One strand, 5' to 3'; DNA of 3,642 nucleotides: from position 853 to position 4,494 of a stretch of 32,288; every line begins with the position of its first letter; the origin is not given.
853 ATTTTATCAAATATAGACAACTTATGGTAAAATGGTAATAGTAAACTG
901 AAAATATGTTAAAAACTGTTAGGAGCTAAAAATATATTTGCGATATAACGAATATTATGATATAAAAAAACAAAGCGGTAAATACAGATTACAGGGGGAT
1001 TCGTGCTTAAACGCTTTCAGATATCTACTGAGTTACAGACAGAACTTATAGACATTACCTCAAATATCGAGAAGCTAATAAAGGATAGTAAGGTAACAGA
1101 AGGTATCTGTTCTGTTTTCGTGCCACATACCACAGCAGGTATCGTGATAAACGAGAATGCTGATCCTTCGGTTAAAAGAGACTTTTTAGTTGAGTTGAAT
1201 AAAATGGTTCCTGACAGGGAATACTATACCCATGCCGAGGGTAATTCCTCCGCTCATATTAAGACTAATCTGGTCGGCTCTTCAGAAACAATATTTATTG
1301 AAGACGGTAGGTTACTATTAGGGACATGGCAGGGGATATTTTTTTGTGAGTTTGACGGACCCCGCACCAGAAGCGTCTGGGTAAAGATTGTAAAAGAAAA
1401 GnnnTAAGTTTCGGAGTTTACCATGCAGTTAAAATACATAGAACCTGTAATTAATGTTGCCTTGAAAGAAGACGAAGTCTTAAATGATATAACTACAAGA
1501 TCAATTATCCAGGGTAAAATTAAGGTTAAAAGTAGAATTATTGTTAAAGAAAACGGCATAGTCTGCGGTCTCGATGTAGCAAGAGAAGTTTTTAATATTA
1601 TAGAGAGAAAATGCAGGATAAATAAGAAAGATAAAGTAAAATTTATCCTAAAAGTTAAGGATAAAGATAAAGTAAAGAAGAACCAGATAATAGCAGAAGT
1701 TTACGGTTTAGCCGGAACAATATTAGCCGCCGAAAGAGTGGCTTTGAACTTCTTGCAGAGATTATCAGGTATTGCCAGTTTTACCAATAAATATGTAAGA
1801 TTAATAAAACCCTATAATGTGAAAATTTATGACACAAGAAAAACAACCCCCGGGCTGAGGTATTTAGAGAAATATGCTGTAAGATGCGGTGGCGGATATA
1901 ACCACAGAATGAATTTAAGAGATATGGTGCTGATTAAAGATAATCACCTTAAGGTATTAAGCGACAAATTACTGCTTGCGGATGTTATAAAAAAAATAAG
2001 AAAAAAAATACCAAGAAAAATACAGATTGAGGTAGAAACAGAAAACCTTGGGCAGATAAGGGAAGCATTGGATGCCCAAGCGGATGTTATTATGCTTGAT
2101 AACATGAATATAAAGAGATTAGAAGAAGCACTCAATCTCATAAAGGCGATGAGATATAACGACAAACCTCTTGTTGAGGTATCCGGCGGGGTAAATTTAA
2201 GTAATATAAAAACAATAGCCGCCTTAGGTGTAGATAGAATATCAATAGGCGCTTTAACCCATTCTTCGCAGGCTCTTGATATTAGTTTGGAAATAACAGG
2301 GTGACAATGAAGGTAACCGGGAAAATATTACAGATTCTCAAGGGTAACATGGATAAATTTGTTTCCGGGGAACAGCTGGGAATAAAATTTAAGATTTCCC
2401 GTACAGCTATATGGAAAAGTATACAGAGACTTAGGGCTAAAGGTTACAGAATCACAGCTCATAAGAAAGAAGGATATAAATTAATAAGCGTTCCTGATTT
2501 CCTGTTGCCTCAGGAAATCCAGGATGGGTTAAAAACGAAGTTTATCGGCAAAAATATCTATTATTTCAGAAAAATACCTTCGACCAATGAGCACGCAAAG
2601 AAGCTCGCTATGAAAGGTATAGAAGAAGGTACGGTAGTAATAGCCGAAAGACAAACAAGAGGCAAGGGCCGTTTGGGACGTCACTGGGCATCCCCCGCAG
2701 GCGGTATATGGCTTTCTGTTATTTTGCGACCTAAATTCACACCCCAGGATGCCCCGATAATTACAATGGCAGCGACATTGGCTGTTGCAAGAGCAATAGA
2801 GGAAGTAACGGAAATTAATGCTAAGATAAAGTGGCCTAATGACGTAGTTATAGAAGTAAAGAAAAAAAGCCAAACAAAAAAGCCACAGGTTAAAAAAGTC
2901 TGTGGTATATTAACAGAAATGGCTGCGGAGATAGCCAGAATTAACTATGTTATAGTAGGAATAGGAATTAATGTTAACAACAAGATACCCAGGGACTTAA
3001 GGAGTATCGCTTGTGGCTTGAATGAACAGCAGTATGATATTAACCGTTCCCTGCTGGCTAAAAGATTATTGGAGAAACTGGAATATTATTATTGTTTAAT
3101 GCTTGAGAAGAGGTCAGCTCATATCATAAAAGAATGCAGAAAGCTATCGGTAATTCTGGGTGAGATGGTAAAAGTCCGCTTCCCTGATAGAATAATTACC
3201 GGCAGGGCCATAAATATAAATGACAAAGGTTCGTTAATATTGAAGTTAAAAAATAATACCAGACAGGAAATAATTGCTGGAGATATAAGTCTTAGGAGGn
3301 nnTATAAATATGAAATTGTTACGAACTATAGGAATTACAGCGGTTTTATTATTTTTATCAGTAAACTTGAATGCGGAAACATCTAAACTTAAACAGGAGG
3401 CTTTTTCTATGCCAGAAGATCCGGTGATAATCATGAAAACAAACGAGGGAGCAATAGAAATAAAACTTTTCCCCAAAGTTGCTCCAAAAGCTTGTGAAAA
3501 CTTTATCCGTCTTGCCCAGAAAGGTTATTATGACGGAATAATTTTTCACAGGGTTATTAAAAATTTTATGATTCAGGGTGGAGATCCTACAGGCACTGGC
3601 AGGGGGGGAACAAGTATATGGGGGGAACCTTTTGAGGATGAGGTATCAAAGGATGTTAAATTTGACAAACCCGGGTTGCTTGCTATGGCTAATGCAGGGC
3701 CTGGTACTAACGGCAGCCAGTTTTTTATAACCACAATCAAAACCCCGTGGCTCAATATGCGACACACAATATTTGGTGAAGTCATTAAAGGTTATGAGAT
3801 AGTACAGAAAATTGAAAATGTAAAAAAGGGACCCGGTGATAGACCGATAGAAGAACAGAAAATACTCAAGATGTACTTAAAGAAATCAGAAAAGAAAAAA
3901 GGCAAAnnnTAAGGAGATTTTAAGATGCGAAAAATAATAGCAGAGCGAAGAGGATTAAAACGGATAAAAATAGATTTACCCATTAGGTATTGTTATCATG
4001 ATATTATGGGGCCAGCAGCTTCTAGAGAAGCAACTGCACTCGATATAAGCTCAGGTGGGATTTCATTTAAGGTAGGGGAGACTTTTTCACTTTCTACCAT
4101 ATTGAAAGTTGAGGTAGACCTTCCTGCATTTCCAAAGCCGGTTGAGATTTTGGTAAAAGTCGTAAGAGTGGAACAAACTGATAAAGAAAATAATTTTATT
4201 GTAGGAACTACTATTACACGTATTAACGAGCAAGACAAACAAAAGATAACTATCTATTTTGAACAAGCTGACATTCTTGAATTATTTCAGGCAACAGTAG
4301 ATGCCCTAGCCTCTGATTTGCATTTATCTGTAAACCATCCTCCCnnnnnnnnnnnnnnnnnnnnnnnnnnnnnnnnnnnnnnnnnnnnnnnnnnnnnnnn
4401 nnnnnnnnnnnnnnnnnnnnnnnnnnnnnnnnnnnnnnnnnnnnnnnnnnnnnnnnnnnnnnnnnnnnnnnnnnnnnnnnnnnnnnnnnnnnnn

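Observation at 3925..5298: PilT retraction ATPase with an N-terminal PilZ domain and a His-box His-to-Pro substitution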

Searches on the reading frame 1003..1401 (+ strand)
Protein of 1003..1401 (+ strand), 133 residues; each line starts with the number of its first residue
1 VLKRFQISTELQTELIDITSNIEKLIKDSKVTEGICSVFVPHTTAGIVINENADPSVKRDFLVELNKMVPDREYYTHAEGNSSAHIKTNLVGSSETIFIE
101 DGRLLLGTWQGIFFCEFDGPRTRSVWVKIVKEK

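Call 6: search_protein_families(library=pfam, proteins=[window:1003-1401:+], max_evalue=0.001)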
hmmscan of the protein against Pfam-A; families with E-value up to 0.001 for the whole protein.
window:1003-1401:+ (133 aa): 1 family
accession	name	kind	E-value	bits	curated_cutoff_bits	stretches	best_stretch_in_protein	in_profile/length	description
PF01894.22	UPF0047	-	5.7e-46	155.9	27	1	17-129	1-117/117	Uncharacterised protein family UPF0047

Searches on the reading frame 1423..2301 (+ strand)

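Call 6: search_protein_families(library=pfam, proteins=[window:1423-2301:+], max_evalue=0.001)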
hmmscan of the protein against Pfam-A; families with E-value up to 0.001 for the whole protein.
window:1423-2301:+ (293 aa): 2 families
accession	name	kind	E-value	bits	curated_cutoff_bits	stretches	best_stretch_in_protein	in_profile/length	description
PF01729.25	QRPTase_C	-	1.9e-60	203.9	23.1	1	117-290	1-169/169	Quinolinate phosphoribosyl transferase, C-terminal domain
PF02749.22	QRPTase_N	-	3e-19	69.4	27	1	22-115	1-82/82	Quinolinate phosphoribosyl transferase, N-terminal domain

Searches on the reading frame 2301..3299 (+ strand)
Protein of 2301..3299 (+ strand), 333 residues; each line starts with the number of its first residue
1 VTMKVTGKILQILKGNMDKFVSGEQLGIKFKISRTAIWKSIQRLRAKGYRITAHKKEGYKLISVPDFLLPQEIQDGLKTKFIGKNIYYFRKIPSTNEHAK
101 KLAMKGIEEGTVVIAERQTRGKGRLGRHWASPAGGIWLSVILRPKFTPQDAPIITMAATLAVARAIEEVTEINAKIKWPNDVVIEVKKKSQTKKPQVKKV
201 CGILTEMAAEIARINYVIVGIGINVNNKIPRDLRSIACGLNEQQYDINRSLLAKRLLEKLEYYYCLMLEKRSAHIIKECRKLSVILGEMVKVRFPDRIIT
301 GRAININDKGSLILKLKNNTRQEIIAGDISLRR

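Call 6: search_protein_families(library=pfam, proteins=[window:2301-3299:+], max_evalue=0.001)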
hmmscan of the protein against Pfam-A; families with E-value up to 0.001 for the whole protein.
window:2301-3299:+ (333 aa): 3 families
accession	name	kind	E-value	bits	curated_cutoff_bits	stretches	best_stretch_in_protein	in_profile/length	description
PF03099.24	BPL_LplA_LipB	-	2.3e-24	86.3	21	1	89-224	2-133/133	Biotin/lipoate A/B protein ligase family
PF08279.18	HTH_11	-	2e-13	50.4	25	1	8-60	4-55/55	HTH domain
PF02237.23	BPL_C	-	4e-12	46.3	21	1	286-332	2-48/48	Biotin protein ligase C terminal domain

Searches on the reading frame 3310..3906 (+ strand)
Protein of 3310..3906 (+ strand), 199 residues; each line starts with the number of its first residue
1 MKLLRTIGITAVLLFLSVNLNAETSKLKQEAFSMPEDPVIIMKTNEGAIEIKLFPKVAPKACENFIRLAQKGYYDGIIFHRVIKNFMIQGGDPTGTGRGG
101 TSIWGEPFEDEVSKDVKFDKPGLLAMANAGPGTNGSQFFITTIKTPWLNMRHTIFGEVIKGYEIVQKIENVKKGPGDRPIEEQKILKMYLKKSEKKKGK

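Call 6: search_protein_families(library=pfam, proteins=[window:3310-3906:+], max_evalue=0.001)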
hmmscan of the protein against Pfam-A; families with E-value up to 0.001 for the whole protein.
window:3310-3906:+ (199 aa): 1 family
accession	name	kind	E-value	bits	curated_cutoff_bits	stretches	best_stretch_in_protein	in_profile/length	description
PF00160.26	Pro_isomerase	-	6.9e-54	182.8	21.7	1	40-188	2-157/159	Cyclophilin type peptidyl-prolyl cis-trans isomerase/CLD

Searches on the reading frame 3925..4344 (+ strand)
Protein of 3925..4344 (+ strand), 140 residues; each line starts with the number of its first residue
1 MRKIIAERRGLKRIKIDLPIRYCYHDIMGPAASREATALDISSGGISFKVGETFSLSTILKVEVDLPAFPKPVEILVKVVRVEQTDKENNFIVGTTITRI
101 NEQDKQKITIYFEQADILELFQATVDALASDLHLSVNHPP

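Call 24: find_homologous_proteins(query=window:3925-4344:+, max_evalue=0.001)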
Query window:3925-4344:+: 23 candidates shared short words with the query, none scored E <= 0.001.

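Call 49: search_solved_structures(query=A3, max_evalue=1, show_alignments=2)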
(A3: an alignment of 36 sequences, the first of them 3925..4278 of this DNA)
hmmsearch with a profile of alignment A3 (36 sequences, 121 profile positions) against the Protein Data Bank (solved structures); distinct sequences matched with E-value up to 1: 11.
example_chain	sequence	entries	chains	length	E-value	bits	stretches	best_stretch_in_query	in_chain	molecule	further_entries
5vx6_A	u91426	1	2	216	3.4e-08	36.5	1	6-114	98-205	Uncharacterized protein YpfA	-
3dsg_A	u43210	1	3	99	0.0035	20.3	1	44-105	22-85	Type IV fimbriae assembly protein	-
4f48_B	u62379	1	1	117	0.0051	19.7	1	44-105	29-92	Type IV fimbriae assembly protein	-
7lkq_B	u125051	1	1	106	0.025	17.5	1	46-104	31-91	Type IV fimbriae assembly protein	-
3cnr_A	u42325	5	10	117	0.03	17.3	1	46-105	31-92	Type IV fimbriae assembly protein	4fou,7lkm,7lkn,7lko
4i86_A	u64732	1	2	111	0.034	17.1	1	9-84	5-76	Cellulose synthase 1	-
4xrn_A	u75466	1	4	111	0.042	16.8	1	10-115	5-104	Alginate biosynthesis protein Alg44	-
4rt0_A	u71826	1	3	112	0.042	16.8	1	10-115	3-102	Alginate biosynthesis protein Alg44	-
4rt1_A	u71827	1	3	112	0.074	16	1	10-115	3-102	Alginate biosynthesis protein Alg44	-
8u0i_A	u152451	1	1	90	0.081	15.9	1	7-87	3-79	PilZ domain-containing protein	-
5h1s_g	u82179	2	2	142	0.87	12.5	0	22-67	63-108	50S ribosomal protein 5 alpha, chloroplastic | PSRP5alpha, chloroplastic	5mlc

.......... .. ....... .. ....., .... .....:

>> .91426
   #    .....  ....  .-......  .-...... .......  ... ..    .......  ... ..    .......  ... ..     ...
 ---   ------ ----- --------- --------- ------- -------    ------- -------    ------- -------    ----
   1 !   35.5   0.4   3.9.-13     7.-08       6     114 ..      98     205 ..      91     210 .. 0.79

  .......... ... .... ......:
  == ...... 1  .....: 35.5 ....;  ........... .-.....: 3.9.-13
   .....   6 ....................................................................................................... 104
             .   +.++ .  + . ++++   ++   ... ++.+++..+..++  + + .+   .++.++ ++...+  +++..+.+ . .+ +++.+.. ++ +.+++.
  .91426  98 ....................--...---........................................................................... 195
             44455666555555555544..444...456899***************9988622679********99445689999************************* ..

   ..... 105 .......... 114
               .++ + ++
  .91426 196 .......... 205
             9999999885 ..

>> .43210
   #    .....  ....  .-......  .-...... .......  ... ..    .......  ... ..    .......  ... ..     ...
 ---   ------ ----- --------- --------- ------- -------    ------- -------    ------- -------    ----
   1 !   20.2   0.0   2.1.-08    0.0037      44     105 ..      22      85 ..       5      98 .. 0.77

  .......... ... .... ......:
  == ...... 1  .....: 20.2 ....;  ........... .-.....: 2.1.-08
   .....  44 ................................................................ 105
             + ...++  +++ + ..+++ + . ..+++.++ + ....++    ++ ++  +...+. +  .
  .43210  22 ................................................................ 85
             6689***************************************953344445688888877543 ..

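Call 56: predict_structure(alignment_id=A3)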
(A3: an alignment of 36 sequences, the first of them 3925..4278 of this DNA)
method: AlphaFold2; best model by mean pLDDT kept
length: 118 residues; sequences in the alignment: 36
mean_pLDDT: 86.8   pTM: 0.78
mean pLDDT of the five models: 86.8, 86.8, 85.8, 84.0, 83.2
residues with pLDDT >= 90: 68; 70-90: 33; 50-70: 12; < 50: 5
segments of 3 or more residues with pLDDT < 50: 1-4
pLDDT, mean of each block of 10 residues (from residue 1): 52 87 83 93 93 95 92 96 92 97 88 72
secondary structure, 60 per line:
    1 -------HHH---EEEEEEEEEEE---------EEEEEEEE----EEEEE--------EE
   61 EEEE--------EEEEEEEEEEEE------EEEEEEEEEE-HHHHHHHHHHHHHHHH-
elements in order: E14-24 E34-41 E46-50 E59-64 E73-84 E91-100 H102-117

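Call 61: fold_search(model_id=the predicted structure, library=pdb)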
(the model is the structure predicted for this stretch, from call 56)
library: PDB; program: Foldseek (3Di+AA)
matches with E <= 10: 765; with E <= 0.001: 35
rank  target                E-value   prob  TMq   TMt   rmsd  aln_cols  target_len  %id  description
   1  5vx6_A                3.7e-06  1.00  0.76  0.45   2.9       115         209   19  Structure of Bacillus subtilis Inhibitor of motility (MotI/DgrA) (released 2017-11-22)
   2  5vx6_B                5.2e-06  1.00  0.74  0.44   3.0       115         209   19  Structure of Bacillus subtilis Inhibitor of motility (MotI/DgrA) (released 2017-11-22)
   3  5ej1_A                8.4e-06  1.00  0.63  0.12   4.2       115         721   16  Pre-translocation state of bacterial cellulose synthase (released 2016-03-30)
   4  4xrn_C                9.9e-06  1.00  0.71  0.77   3.2       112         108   17  Pilz domain with c-di-gmp of a protein from Pseudomonas aeruginosa (released 2016-02-03)
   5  4xrn_B                1.1e-05  1.00  0.62  0.70   3.6       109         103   18  Pilz domain with c-di-gmp of a protein from Pseudomonas aeruginosa (released 2016-02-03)
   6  4p00_A                1.3e-05  1.00  0.65  0.13   3.8       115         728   16  Bacterial Cellulose Synthase in complex with cyclic-di-GMP and UDP (released 2014-04-09)
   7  4xrn_D                1.4e-05  1.00  0.67  0.74   3.1       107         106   18  Pilz domain with c-di-gmp of a protein from Pseudomonas aeruginosa (released 2016-02-03)
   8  8u0i                  2.6e-05  1.00  0.60  0.82   2.5        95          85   21  Crystal structure of PA0012 complexed with cyclic-di-GMP from Pseudomonas aeruginosa (released 2024-09-04)
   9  4rt1_A                2.6e-05  1.00  0.62  0.67   3.6       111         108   20  Structure of the Alg44 PilZ domain (R95A mutant) from Pseudomonas aeruginosa PAO1 in complex with c-di-GMP (released 2015-04-08)
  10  4rt0_B                3.3e-05  1.00  0.58  0.63   4.0       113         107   21  Structure of the Alg44 PilZ domain from Pseudomonas aeruginosa PAO1 in complex with c-di-GMP (released 2015-04-08)
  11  3kyf                  3.6e-05  1.00  0.70  0.38   3.4       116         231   16  Crystal structure of P4397 complexed with c-di-GMP (released 2010-04-14)
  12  4rt1_B                3.8e-05  1.00  0.67  0.72   3.2       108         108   18  Structure of the Alg44 PilZ domain (R95A mutant) from Pseudomonas aeruginosa PAO1 in complex with c-di-GMP (released 2015-04-08)
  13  4i86_A                3.8e-05  1.00  0.58  0.65   3.5       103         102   17  Crystal structure of PilZ domain of CeSA from cellulose synthesizing bacterium (released 2013-04-03)
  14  4xrn_A                4.1e-05  1.00  0.62  0.69   3.5       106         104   18  Pilz domain with c-di-gmp of a protein from Pseudomonas aeruginosa (released 2016-02-03)
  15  4rt0_C                4.1e-05  1.00  0.61  0.66   3.7       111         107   20  Structure of the Alg44 PilZ domain from Pseudomonas aeruginosa PAO1 in complex with c-di-GMP (released 2015-04-08)
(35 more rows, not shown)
